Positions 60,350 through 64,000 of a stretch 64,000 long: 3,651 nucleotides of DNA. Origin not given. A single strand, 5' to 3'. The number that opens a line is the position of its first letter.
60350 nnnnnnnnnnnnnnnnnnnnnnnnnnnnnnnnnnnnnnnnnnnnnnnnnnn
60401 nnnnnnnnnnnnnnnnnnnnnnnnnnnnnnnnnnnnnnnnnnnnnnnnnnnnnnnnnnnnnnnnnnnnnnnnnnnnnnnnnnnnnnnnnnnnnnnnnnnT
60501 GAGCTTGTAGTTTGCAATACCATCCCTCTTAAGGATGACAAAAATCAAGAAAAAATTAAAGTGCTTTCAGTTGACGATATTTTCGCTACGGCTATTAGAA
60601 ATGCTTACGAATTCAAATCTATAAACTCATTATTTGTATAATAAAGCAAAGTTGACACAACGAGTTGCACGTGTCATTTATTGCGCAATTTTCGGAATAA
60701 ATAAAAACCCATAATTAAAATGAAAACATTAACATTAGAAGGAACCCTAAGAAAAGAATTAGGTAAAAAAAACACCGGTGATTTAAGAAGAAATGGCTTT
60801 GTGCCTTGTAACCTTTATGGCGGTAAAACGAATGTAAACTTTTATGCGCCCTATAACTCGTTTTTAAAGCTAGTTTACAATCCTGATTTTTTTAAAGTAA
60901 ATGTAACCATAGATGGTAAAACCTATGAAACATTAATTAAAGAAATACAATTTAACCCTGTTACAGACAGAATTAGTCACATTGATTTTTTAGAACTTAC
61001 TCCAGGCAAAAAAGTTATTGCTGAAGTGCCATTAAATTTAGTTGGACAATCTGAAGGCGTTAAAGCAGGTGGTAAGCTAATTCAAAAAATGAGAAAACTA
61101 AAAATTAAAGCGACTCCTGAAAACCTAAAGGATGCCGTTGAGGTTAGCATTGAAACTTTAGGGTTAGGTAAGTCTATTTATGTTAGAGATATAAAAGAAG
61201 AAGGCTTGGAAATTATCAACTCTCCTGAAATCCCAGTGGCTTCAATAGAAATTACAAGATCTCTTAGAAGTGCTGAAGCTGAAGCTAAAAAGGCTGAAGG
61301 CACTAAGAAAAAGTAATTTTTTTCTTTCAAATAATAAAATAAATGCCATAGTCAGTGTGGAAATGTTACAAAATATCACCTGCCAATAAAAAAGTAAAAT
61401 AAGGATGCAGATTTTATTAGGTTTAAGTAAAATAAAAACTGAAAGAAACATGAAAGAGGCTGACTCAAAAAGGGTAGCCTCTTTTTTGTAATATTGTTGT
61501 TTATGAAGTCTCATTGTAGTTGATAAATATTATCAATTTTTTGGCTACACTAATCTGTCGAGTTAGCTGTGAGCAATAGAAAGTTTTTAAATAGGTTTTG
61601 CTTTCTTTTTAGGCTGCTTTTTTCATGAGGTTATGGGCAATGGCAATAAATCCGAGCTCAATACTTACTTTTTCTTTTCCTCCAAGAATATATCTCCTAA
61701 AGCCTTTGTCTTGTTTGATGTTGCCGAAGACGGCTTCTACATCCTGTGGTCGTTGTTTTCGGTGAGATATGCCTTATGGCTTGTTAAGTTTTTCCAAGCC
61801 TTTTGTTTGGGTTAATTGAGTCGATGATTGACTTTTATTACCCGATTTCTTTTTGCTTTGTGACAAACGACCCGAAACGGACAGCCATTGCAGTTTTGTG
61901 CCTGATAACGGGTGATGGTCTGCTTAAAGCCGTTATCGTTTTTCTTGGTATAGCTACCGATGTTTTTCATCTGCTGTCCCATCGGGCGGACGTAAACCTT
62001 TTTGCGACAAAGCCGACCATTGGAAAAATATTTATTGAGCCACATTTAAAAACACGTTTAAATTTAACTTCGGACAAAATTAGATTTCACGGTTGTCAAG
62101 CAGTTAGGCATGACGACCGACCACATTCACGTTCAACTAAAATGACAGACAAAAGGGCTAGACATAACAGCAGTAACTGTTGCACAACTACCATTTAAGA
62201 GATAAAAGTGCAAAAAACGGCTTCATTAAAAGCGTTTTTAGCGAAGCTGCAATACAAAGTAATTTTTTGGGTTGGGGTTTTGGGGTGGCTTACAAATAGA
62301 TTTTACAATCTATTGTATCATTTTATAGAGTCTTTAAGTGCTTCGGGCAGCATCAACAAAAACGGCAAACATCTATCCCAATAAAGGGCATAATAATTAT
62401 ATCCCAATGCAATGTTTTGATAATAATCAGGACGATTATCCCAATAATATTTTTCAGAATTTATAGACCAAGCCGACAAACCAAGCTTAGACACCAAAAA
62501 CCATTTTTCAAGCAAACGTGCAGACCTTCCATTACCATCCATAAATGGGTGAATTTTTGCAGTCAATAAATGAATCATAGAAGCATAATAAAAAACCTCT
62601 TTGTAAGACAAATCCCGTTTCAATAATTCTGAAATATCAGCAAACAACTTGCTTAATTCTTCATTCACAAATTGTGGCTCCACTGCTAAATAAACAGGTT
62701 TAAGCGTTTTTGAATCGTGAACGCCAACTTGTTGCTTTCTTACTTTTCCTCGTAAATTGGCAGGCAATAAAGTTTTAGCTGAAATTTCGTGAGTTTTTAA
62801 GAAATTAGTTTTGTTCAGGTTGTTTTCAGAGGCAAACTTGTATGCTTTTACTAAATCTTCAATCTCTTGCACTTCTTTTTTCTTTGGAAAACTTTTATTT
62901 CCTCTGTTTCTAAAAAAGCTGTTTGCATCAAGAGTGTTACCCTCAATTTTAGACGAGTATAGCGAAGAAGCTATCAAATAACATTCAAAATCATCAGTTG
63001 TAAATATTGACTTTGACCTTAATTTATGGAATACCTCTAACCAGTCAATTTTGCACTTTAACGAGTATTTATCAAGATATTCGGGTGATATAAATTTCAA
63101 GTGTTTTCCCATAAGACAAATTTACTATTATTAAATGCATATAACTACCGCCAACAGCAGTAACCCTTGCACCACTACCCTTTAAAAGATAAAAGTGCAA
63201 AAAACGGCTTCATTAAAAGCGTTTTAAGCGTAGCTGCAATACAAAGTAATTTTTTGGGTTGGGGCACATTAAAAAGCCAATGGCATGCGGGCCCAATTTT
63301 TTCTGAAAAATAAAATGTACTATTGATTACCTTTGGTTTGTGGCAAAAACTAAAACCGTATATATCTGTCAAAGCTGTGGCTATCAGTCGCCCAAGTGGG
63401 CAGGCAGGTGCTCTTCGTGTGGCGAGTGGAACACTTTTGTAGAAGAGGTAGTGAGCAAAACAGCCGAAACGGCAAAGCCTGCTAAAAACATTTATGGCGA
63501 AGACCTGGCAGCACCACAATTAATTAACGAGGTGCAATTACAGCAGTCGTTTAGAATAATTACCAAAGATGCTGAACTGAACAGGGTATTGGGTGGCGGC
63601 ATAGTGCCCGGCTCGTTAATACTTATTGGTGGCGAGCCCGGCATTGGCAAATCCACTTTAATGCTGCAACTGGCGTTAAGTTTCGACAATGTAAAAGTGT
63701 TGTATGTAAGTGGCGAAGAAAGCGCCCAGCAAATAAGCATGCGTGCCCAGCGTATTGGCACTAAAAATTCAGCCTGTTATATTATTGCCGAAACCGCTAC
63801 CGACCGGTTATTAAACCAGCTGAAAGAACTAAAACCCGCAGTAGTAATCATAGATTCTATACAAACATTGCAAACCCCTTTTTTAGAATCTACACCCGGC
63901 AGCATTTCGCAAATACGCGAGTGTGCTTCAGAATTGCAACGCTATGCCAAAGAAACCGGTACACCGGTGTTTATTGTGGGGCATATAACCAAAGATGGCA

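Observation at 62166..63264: Self-contained Fic (AMPylase) cassette bracketed by 112-bp direct repeats just upstream of radA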

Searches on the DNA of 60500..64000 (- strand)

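Call 7: search_rna_families(source=window, start=60500, end=64000, threshold=evalue, max_evalue=10)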
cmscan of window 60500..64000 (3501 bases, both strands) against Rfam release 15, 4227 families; matches with E-value up to 10: 5.
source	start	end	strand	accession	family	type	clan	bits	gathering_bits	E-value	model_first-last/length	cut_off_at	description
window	60986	61085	+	RF02317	TtnuHACA10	Gene; snRNA; snoRNA; HACA-box;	-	23.1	100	5.2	1-104/104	no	Tetrahymena snoRNA TtnuHACA10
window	61417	61489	+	RF02074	STnc240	Gene; sRNA;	-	21.6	55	7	1-77/77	no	Enterobacterial sRNA STnc240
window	61411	61487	+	RF02057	STnc40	Gene; sRNA;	-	21.5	45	2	1-70/70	no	Salmonella enterica sRNA STnc40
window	62798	62848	-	RF02285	TtnuCD8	Gene; snRNA; snoRNA; CD-box;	-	21.5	70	5.4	1-59/59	no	Tetrahymena snoRNA TtnuCD8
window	61589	61680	-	RF01424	snoR118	Gene; snRNA; snoRNA; CD-box;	CL00071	19.8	44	1.3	1-92/92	no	small nucleolar RNA snoR118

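Call 43: search_rna_families(source=L010, start=8400, end=9200, threshold=evalue, max_evalue=10)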
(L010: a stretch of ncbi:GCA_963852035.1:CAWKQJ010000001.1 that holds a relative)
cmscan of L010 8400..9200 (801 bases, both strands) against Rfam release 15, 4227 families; matches with E-value up to 10: 3.
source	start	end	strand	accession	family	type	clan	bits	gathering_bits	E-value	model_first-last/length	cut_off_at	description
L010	8797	8843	+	RF02777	OppA_thermometer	Cis-reg; thermoregulator;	-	13.4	290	0.47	1-304/304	no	OppA 5' UTR thermometer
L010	8693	8804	-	RF01464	rliA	Gene; sRNA;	-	12.7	50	9.1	1-224/224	no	Listeria sRNA rliA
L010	8645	8730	+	RF01295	SCARNA7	Gene; snRNA; snoRNA; scaRNA;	-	10.2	65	3.8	1-330/330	no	Small Cajal body-specific RNA 7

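Call 54: search_dna_similar(query=window:62046-62300:+, collection=plasmids, mode=distant, max_rows=8, max_evalue=0.1)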
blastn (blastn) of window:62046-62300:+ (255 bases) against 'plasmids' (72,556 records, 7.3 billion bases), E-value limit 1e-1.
Records with a match: 1; places in all: 1; records where one place covers at least 80% of the query: 0.
Best place of each record, by identity: 60-80% 1.
By first word of the organism name: Myroides 1.
By predicted mobility (MOB-suite, as given by PLSDB): non-mobilizable 1.
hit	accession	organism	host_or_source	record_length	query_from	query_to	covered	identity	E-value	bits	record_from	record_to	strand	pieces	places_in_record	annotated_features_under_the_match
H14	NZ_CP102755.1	Myroides albus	pig,whole organism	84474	117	170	21%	79.6%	5e-3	49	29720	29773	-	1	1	none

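Call 55: get_annotated_region(hit=H14, flank=4000)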
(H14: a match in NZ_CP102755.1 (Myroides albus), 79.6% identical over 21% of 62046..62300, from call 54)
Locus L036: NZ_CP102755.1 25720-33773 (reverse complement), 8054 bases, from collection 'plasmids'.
description: Myroides albus strain P34 plasmid pMA84474, complete sequence
organism: Myroides albus (NCBI taxid 2562892)
taxonomy: Bacteria; Bacteroidota; Flavobacteriia; Flavobacteriales; Flavobacteriaceae; Myroides; Myroides albus
host: -; source: pig,whole organism; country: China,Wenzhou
typing (MOB-suite, as given by PLSDB): non-mobilizable
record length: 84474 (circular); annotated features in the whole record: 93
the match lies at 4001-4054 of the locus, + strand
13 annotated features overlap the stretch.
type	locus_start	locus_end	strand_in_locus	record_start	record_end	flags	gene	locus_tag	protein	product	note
CDS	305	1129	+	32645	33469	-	-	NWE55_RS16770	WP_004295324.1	class D beta-lactamase OXA-347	-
predicted_resistance_gene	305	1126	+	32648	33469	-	blaOXA-347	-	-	class D beta-lactamase OXA-347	predicted by amrfinderplus; class BETA-LACTAM; identity 100.0%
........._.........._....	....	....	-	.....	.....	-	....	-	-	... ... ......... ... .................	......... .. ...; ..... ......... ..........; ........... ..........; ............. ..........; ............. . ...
predicted_resistance_gene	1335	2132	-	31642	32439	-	erm(F)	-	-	23S rRNA (adenine(2058)-N(6))-methyltransferase Erm(F)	predicted by amrfinderplus; class LINCOSAMIDE/MACROLIDE/STREPTOGRAMIN; identity 98.87%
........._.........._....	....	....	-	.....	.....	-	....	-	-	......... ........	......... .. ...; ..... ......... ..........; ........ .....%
predicted_resistance_gene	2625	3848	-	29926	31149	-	ere(D)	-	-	EreD family erythromycin esterase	predicted by amrfinderplus; class MACROLIDE; identity 95.34%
CDS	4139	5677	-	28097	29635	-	-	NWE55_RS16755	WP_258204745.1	IS1182 family transposase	-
CDS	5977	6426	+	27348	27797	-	-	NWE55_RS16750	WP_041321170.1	hypothetical protein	-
CDS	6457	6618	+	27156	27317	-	-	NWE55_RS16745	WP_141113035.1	DUF4197 domain-containing protein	-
CDS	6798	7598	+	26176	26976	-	-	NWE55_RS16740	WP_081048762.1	subclass B1 metallo-beta-lactamase MYO-1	-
predicted_resistance_gene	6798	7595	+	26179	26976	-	blaMYO-1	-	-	subclass B1 metallo-beta-lactamase MYO-1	predicted by amrfinderplus; class BETA-LACTAM; identity 100.0%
CDS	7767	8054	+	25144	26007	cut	-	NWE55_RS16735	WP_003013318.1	aminoglycoside 6-adenylyltransferase AadS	-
predicted_resistance_gene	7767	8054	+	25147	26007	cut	aadS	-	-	aminoglycoside 6-adenylyltransferase AadS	predicted by amrfinderplus; class AMINOGLYCOSIDE; identity 100.0%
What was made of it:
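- It lies 85 nt beyond the stop of an annotated IS1182 family transposase (calls 54, 55).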

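Call 60: search_dna_similar(query=L036:3850-5900:+, collection=plasmids, mode=near, max_rows=15)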
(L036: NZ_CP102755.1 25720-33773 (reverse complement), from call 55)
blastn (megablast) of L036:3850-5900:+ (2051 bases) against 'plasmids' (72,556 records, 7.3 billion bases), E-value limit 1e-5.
Records with a match: 18; places in all: 27; records where one place covers at least 80% of the query: 1.
Best place of each record, by identity: >=99% 6; 95-99% 1; 90-95% 1; 80-90% 10.
By first word of the organism name: Empedobacter 6; Riemerella 5; Myroides 2; Bacteroides 2; Sphingobacterium 2; Salmonella 1.
By predicted mobility (MOB-suite, as given by PLSDB): non-mobilizable 15; conjugative 3.
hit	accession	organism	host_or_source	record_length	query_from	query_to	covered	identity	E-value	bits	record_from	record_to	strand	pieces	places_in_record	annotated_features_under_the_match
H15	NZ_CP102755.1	Myroides albus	pig,whole organism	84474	1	2051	100%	100.0%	0e+0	3788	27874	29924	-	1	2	IS1182 family transposase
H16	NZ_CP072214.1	Bacteroides xylanisolvens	Homo sapiens,cultured bacterial ...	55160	1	2051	17%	100.0%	3e-86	627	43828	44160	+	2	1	none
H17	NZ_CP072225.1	Bacteroides thetaiotaomicron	Homo sapiens,cultured bacterial ...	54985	1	2051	17%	100.0%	3e-86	627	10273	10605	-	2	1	none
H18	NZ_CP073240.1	Riemerella anatipestifer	duck,Liver,liver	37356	1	2051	17%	100.0%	3e-86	627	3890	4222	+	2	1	none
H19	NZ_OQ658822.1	Salmonella enterica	-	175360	1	2051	17%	100.0%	3e-86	627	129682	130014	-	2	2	none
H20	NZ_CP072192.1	Riemerella anatipestifer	goose,Epidemic materials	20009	1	2051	17%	97.1%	6e-78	572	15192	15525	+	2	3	none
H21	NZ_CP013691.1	Myroides odoratimimus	Homo sapiens,the First Quanzhou ...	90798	1875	2051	9%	100.0%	3e-86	327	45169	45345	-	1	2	none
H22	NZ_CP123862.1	Sphingobacterium faecium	Cell culture,Feedlot Water bowl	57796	1875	2050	9%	91.1%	5e-59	237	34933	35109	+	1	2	BRCT domain-containing protein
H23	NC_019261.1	Riemerella anatipestifer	-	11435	1875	2051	9%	89.4%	4e-55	224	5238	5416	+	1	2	none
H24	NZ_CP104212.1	Empedobacter stercoris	bacteria culture,Anal swab samples ...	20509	1875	2051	9%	88.9%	2e-53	219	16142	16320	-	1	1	none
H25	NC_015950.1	Riemerella anatipestifer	-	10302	1875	2050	9%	89.4%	1e-54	222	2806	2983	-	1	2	none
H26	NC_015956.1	Riemerella anatipestifer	-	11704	1875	2050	9%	89.4%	1e-54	222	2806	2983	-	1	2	none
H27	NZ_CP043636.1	Empedobacter brevis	shrimp,food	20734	1875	2051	9%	88.3%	8e-52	213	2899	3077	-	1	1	none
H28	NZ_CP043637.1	Empedobacter brevis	shrimp,food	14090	1875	2051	9%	88.3%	8e-52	213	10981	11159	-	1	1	none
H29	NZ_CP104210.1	Empedobacter stercoris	bacteria culture,Anal swab samples ...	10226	1875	2051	9%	88.3%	8e-52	213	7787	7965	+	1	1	none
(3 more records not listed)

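Call 62: get_annotated_region(hit=H16, flank=200)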
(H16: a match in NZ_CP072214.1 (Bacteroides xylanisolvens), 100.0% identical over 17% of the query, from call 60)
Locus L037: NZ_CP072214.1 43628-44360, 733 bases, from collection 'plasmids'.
description: Bacteroides xylanisolvens strain CL11T00C41 plasmid pBxylCL11T00C41-2, complete sequence
organism: Bacteroides xylanisolvens (NCBI taxid 371601)
taxonomy: Bacteria; Bacteroidota; Bacteroidia; Bacteroidales; Bacteroidaceae; Bacteroides; Bacteroides xylanisolvens
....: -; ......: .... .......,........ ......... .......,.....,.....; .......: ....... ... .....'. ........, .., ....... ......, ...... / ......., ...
typing (MOB-suite, as given by PLSDB): conjugative; replicon rep_cluster_663; relaxase MOBP; mating-pair formation MPF_T
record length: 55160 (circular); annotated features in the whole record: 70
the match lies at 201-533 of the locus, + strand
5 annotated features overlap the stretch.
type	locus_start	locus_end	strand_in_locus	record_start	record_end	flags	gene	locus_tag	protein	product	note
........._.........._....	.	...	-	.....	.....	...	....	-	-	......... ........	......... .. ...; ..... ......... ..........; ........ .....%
predicted_resistance_gene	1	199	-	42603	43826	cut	ere(D)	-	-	EreD family erythromycin esterase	predicted by amrfinderplus; class MACROLIDE; identity 95.34%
CDS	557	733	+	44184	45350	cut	-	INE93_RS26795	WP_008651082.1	tetracycline-inactivating monooxygenase Tet(X2)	-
predicted_resistance_gene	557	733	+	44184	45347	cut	tet(X2)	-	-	tetracycline-inactivating monooxygenase Tet(X2)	predicted by amrfinderplus; class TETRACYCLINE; identity 100.0%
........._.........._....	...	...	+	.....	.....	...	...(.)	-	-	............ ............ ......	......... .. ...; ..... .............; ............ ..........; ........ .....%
